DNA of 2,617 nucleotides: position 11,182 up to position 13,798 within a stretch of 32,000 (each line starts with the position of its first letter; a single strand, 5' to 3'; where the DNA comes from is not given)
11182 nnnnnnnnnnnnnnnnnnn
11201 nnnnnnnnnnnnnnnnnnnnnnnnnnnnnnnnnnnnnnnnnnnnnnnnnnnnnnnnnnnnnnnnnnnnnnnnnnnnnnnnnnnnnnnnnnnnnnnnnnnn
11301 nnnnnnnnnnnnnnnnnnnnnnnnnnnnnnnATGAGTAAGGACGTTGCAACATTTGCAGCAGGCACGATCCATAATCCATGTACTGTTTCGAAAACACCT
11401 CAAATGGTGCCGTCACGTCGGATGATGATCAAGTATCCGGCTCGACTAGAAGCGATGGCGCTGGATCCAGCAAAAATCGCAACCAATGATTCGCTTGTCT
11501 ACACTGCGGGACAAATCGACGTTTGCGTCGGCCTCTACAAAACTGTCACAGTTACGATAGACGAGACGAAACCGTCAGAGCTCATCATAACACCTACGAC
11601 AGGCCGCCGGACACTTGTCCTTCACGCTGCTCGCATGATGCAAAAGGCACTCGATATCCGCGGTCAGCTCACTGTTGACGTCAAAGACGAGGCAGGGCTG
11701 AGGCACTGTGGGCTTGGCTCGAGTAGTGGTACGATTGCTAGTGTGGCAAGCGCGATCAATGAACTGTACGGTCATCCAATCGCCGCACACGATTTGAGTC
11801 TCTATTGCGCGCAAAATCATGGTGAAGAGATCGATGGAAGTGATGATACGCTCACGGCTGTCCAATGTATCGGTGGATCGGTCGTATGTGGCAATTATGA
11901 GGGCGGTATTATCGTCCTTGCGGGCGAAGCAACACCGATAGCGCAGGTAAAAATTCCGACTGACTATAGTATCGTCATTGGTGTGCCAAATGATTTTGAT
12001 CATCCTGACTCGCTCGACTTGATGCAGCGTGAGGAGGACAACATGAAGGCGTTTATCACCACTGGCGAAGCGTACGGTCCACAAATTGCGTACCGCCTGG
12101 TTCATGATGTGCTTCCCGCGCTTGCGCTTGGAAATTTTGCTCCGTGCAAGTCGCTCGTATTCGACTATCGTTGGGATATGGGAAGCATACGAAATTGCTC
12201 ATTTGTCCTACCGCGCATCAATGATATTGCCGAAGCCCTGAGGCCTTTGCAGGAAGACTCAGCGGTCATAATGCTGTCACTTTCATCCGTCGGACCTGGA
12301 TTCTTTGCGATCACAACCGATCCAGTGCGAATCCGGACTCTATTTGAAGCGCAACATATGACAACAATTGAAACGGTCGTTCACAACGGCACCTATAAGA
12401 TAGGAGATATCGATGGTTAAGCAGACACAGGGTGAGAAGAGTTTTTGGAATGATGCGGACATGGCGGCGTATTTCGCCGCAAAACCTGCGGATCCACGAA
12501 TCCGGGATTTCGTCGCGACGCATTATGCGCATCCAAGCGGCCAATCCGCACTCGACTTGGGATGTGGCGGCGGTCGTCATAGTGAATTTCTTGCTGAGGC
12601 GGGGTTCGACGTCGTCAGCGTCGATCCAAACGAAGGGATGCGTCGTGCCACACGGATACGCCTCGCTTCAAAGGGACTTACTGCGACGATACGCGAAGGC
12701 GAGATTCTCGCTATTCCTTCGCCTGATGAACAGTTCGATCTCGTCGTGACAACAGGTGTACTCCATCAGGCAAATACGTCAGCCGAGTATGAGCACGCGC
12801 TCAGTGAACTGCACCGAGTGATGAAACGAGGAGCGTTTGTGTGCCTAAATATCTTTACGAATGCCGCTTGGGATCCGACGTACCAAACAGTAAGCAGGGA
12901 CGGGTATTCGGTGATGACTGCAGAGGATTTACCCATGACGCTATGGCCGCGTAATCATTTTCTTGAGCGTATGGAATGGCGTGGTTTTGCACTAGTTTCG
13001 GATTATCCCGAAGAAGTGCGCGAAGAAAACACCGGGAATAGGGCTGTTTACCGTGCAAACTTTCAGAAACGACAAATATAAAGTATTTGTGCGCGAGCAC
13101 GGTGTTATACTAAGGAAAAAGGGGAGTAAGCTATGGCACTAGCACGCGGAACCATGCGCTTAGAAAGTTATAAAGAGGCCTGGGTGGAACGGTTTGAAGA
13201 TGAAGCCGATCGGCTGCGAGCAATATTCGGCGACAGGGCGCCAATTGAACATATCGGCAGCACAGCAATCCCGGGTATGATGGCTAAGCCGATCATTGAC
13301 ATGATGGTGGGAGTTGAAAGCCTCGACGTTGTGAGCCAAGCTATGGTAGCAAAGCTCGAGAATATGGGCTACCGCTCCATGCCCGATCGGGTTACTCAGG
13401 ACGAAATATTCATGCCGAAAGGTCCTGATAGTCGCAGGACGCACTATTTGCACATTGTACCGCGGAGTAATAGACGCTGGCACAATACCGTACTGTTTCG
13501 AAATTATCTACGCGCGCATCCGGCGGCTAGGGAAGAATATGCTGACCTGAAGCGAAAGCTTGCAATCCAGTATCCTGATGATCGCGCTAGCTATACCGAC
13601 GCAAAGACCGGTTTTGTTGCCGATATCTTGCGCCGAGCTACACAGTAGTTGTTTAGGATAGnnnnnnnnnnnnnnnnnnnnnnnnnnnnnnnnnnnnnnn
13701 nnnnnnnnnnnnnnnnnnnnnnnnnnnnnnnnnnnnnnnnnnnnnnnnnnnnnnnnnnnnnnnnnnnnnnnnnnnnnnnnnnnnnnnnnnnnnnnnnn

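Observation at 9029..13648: Compact divergent cluster combining PrnB-like, beta-RFAP-synthase-like GHMP, methyltransferase, GrpB, P-loop kinase and Ham1: unassigned nucleoside/C-glycoside-type pathway?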

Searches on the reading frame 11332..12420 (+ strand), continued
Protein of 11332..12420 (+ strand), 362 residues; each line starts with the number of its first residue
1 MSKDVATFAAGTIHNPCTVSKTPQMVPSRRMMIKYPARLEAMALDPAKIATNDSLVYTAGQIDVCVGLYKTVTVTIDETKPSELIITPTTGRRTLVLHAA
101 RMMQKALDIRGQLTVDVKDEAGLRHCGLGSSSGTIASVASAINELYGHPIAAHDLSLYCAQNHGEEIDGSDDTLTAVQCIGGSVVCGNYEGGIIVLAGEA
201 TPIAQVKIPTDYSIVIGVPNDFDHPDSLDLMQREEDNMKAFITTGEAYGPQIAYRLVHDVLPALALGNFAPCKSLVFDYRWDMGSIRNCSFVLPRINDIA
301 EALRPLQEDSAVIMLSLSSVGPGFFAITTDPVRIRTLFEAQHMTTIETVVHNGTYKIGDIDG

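Call 74: search_protein_representatives(alignment_id=A1)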
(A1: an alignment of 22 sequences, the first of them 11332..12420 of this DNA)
Query: 22 sequences, 361 profile positions. Proteins with E-value up to 0.001 (for the whole library): 307; up to 1e-10: 195; up to 1e-30: 109. The best 150 are listed.
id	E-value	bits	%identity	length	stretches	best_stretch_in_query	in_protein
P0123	1.6e-170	583.0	-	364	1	2-359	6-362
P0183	1.8e-157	540.1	-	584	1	2-360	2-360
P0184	7.8e-147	505.1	-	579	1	2-360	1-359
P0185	1.2e-145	501.2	-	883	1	5-360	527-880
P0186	7.0e-140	482.2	-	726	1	3-359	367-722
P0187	8.4e-139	478.7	-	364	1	2-360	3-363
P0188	5.4e-133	459.6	-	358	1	3-358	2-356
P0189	5.3e-131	453.0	-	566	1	2-359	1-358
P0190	1.8e-130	451.3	-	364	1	7-359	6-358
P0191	2.5e-130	450.8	-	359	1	6-360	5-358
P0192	7.8e-129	445.9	-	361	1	7-358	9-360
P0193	5.6e-128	443.1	-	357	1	2-355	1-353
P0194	2.1e-126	437.9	-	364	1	2-358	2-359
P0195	1.1e-125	435.6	-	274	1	1-263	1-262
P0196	4.1e-125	433.7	-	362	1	3-359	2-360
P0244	8.1e-65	235.3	-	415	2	8-268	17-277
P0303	8.9e-26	106.9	-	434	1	8-215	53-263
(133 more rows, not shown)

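Call 75: search_protein_families(library=pfam, proteins=[P0185, P0186, P0183, P0244, P0303], max_evalue=0.001)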
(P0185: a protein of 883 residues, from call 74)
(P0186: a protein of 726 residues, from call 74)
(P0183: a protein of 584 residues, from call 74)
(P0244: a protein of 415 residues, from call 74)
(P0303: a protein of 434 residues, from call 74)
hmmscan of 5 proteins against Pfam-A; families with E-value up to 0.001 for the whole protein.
P0185 (883 aa): 3 families
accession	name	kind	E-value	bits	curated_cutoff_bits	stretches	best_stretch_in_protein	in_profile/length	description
PF08933.16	PrnB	-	7.3e-15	55.1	27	1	340-504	186-359/387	Monodechloroaminopyrrolnitrin synthase PrnB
PF18871.6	HEPN_Toprim_N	-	2.3e-11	44.5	25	1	1-72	1-78/223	HEPN/Toprim N-terminal domain 1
PF00288.32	GHMP_kinases_N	-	7.7e-10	39.3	22.3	1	616-695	3-78/87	GHMP kinases N terminal domain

P0186 (726 aa): 3 families
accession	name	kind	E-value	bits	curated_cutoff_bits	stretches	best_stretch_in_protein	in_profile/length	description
PF08933.16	PrnB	-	6.3e-28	98.1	27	1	72-294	67-296/387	Monodechloroaminopyrrolnitrin synthase PrnB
PF00288.32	GHMP_kinases_N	-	4.6e-10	40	22.3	1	460-531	2-70/87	GHMP kinases N terminal domain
PF22700.2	MVD-like_N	-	0.00091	19.3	27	0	453-522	53-126/157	Diphosphomevalonate decarboxylase-like N-terminal domain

P0183 (584 aa): 10 families
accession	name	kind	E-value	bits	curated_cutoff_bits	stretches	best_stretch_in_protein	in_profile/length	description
PF13847.12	Methyltransf_31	-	9.9e-18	64.7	27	1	398-518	2-127/145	Methyltransferase domain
PF08241.18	Methyltransf_11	-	2e-17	64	21.2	1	404-504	1-94/95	Methyltransferase domain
PF13649.12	Methyltransf_25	-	1.1e-15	58.5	27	1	403-501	1-97/97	Methyltransferase domain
PF00288.32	GHMP_kinases_N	-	4.3e-10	40.1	22.3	1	95-173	2-76/87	GHMP kinases N terminal domain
PF08242.18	Methyltransf_12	-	1.1e-09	39.3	30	1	404-503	1-98/98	Methyltransferase domain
PF01209.24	Ubie_methyltran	-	2.5e-09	37.3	20.1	1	397-505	45-151/233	ubiE/COQ5 methyltransferase family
PF13489.12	Methyltransf_23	-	1.2e-08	35.3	27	1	389-552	13-159/164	Methyltransferase domain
PF03848.20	TehB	-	1.5e-06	28.2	20.4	1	376-528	6-152/193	Tellurite resistance protein TehB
PF05175.20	MTS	-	0.00021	21.4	23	1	392-506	24-139/170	Methyltransferase small domain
PF05401.17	NodS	-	0.00045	20.5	24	1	401-505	45-144/201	Nodulation protein S (NodS)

P0244 (415 aa): 1 family
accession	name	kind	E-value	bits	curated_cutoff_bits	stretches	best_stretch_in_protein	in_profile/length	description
PF00288.32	GHMP_kinases_N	-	5.7e-05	23.7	22.3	1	121-169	16-63/87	GHMP kinases N terminal domain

P0303 (434 aa): 1 family
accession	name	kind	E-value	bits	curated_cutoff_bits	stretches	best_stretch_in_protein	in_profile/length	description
PF00288.32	GHMP_kinases_N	-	6.6e-05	23.5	22.3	1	142-207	3-63/87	GHMP kinases N terminal domain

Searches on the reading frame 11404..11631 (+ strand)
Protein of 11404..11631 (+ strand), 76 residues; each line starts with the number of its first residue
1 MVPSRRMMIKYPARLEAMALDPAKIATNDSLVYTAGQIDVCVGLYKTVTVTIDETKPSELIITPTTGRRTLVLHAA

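Call 49: search_solved_structures(query=A3, max_evalue=10, show_alignments=5)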
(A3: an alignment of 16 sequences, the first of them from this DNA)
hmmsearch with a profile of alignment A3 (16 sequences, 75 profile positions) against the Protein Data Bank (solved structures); distinct sequences matched with E-value up to 10: 0.

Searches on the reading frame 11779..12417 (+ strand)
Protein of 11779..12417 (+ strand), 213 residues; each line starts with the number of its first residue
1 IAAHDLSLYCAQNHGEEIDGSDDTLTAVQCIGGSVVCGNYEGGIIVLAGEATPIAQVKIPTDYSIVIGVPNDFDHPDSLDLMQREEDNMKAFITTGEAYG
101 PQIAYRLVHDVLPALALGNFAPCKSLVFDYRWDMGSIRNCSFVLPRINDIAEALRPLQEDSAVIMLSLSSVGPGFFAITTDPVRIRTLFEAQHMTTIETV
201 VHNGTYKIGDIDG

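Call 58: search_solved_structures(query=A4, max_evalue=10, show_alignments=5)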
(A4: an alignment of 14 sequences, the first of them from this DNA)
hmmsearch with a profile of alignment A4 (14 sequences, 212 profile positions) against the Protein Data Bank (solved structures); distinct sequences matched with E-value up to 10: 7.
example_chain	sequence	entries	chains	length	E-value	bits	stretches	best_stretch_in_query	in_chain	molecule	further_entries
8aoz_AAA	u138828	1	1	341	0.068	15.5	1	149-187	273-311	Beta-ribofuranosylaminobenzene 5'-phosphate synthase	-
6yqq_A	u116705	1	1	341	0.068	15.5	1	149-187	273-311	ForT-PRPP complex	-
8ap0_AAA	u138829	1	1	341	0.068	15.5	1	149-187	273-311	Beta-ribofuranosylaminobenzene 5'-phosphate synthase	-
5afd_A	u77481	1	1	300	0.13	14.6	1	142-177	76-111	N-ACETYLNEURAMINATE LYASE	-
2p6y_A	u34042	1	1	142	0.17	14.2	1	121-170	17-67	Hypothetical protein VCA0587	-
3kz4_A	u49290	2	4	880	0.51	12.7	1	59-124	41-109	Inner capsid protein VP2 | VP2 protein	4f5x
8uyo_1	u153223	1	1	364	0.81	12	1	61-102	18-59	Paraneoplastic antigen Ma2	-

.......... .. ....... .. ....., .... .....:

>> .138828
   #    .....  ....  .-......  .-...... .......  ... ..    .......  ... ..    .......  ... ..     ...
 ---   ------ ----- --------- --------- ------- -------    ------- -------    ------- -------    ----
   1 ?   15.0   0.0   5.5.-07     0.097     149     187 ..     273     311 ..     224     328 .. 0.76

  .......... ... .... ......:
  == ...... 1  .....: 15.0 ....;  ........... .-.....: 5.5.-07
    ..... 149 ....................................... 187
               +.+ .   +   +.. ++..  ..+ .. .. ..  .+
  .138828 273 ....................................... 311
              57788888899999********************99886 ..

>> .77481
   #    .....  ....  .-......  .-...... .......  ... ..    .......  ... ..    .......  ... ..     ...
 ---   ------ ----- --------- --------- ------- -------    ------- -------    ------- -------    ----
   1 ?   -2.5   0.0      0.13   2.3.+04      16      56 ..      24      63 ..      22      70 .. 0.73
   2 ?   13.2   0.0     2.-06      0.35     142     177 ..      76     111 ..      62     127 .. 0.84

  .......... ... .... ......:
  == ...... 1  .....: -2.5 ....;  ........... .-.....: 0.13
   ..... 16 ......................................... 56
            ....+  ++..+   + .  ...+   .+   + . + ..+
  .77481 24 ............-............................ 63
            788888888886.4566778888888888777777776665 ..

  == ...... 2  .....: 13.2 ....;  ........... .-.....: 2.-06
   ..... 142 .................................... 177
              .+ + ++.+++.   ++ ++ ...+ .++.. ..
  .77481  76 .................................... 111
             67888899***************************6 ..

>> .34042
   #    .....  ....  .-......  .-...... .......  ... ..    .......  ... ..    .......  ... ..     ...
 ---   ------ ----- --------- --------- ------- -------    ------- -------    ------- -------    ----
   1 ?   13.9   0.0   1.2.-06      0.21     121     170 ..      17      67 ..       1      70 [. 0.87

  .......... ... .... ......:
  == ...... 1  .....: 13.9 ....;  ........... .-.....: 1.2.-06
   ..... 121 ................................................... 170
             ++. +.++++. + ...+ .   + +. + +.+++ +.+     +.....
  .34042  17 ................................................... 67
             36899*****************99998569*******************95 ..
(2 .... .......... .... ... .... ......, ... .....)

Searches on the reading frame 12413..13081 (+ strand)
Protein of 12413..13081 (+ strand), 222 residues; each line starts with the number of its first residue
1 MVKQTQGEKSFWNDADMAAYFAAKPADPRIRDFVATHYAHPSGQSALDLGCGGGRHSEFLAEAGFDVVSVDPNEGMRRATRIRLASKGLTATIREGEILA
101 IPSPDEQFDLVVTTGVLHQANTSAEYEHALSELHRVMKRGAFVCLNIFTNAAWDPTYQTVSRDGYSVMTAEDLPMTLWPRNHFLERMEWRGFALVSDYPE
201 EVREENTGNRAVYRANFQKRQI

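Call 3: search_protein_families(library=pfam, proteins=[window:12413-13081:+], max_evalue=0.1)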
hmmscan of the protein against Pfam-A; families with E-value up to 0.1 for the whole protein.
window:12413-13081:+ (222 aa): 14 families
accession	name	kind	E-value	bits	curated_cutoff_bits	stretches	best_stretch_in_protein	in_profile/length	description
PF08241.18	Methyltransf_11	-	2.7e-19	70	21.2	1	47-144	1-94/95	Methyltransferase domain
PF13649.12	Methyltransf_25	-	1.2e-18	68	27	1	47-140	2-96/97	Methyltransferase domain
PF13847.12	Methyltransf_31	-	3.3e-14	53.2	27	1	42-147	3-111/145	Methyltransferase domain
PF08242.18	Methyltransf_12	-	3.4e-12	47.4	30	1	47-142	1-97/98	Methyltransferase domain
PF13489.12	Methyltransf_23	-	1.5e-10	41.5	27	1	30-195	9-162/164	Methyltransferase domain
PF03848.20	TehB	-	5.6e-08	32.9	20.4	1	44-122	32-110/193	Tellurite resistance protein TehB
PF01209.24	Ubie_methyltran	-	1.8e-07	31.2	20.1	1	31-147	36-154/233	ubiE/COQ5 methyltransferase family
PF07021.18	MetW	-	0.00082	19.5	21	1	36-179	7-139/193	Methionine biosynthesis protein MetW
PF02353.26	CMAS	-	0.00085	19.2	27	1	42-150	62-169/273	Mycolic acid cyclopropane synthetase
PF05175.20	MTS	-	0.0057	16.7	23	1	36-121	25-112/170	Methyltransferase small domain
PF08003.17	Methyltransf_9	-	0.011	15.2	23.8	1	34-141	107-214/315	Protein of unknown function (DUF1698)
PF03141.22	Methyltransf_29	-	0.011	14.7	23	1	39-144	114-216/506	Putative S-adenosyl-L-methionine-dependent methyltransferase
PF01728.25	FtsJ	-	0.045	14.1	24.1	1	42-114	21-98/181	FtsJ-like methyltransferase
PF05401.17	NodS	-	0.057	13.7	24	1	44-138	45-137/201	Nodulation protein S (NodS)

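Call 4: search_protein_families(library=ncbifam, proteins=[window:12413-13081:+], max_evalue=0.1)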
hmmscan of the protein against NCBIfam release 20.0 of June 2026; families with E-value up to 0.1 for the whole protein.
window:12413-13081:+ (222 aa): 45 families (the best 25 are shown)
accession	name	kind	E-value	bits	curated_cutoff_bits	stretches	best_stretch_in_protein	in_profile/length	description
NF043040.1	corrin_prot_MT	hypoth_equivalog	3.1e-13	49.7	180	1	29-143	29-145/216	corrinoid protein-associated methyltransferase CpaM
NF047649.1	MTase_UXPK_star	exception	2e-12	46.8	460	1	42-144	77-180/283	methyltransferase/UXPK-star double selenoprotein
NF045649.1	2X_seleno_MduS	exception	2.5e-12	46.5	380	1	4-149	3-151/338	methyltransferase domain-containing selenoprotein MduS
NF045667.1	MTase_DVU1556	equivalog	7.1e-12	45.2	155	1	34-146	14-120/213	DVU_1556 family methyltransferase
NF001241.0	PRK00216.1-2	equivalog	1.4e-10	41.2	327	1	29-160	38-161/231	demethylmenaquinone methyltransferase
TIGR01934.1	MenG_MenH_UbiE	subfamily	1.8e-10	40.5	158.35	1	32-152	29-149/223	ubiquinone/menaquinone biosynthesis methyltransferase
NF008992.0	PRK12335.1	equivalog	2e-10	40.3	303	1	20-119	100-198/289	SAM-dependent methyltransferase TehB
NF008405.0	PRK11207.1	equivalog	8e-10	38.5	218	1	41-142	29-129/198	tellurite resistance methyltransferase TehB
NF001244.0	PRK00216.1-5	equivalog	6.5e-09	35.4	216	1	38-153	44-161/236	bifunctional demethylmenaquinone methyltransferase/2-methoxy-6-polyprenyl-1,4-benzoquinol methylase UbiE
NF001240.0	PRK00216.1-1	equivalog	1.2e-08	34.4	378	1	41-160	62-183/251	bifunctional demethylmenaquinone methyltransferase/2-methoxy-6-polyprenyl-1,4-benzoquinol methylase UbiE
NF007610.0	PRK10258.1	equivalog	2.9e-08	33.3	342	1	35-149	35-142/251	malonyl-ACP O-methyltransferase BioC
NF041537.1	ArsM_AhpD_UU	exception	3.7e-08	32.5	510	1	42-142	76-177/345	arsenite methyltransferase/AhpD domain selenoprotein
TIGR02021.1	BchM-ChlM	equivalog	4e-08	32.9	158.9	1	41-142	53-152/218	magnesium protoporphyrin IX methyltransferase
TIGR01983.1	UbiG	equivalog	5e-08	32.5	102.95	1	39-125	46-134/228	bifunctional 2-polyprenyl-6-hydroxyphenol methylase/3-demethylubiquinol 3-O-methyltransferase UbiG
NF008823.0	PRK11873.1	subfamily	8.3e-08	32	263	1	42-141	77-177/272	arsenite methyltransferase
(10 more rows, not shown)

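Call 53: search_protein_families(library=padloc, max_evalue=0.01, proteins=[window:12413-13081:+])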
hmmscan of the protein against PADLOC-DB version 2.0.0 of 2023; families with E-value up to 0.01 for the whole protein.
window:12413-13081:+ (222 aa): 1 family
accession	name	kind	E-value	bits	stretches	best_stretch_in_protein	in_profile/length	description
PDLC04134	mad2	-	1.3e-18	65.1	1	27-160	276-409/492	mads_2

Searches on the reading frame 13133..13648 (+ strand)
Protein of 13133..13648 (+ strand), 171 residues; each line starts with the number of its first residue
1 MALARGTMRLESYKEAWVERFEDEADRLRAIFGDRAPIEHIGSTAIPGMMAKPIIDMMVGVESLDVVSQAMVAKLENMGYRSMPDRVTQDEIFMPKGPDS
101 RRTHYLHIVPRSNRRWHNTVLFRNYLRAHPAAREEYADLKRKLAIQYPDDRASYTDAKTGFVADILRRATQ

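Call 3: search_protein_families(library=pfam, proteins=[window:13133-13648:+], max_evalue=0.1)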
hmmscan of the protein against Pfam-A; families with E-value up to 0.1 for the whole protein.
window:13133-13648:+ (171 aa): 1 family
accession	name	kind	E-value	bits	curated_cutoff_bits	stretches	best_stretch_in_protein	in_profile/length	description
PF04229.20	GrpB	-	1.2e-48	165.8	25.5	1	8-168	2-159/159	GrpB protein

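Call 4: search_protein_families(library=ncbifam, proteins=[window:13133-13648:+], max_evalue=0.1)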
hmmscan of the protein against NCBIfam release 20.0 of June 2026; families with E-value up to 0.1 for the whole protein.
window:13133-13648:+ (171 aa): 1 family
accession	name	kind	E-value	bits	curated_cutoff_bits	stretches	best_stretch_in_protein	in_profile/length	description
NF002879.0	PRK03333.1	equivalog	2.9e-24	85.8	215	1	5-170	209-385/395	dephospho-CoA kinase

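Call 53: search_protein_families(library=padloc, max_evalue=0.01, proteins=[window:13133-13648:+])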
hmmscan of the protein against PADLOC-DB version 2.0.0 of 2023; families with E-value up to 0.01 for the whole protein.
window:13133-13648:+ (171 aa): 0 families
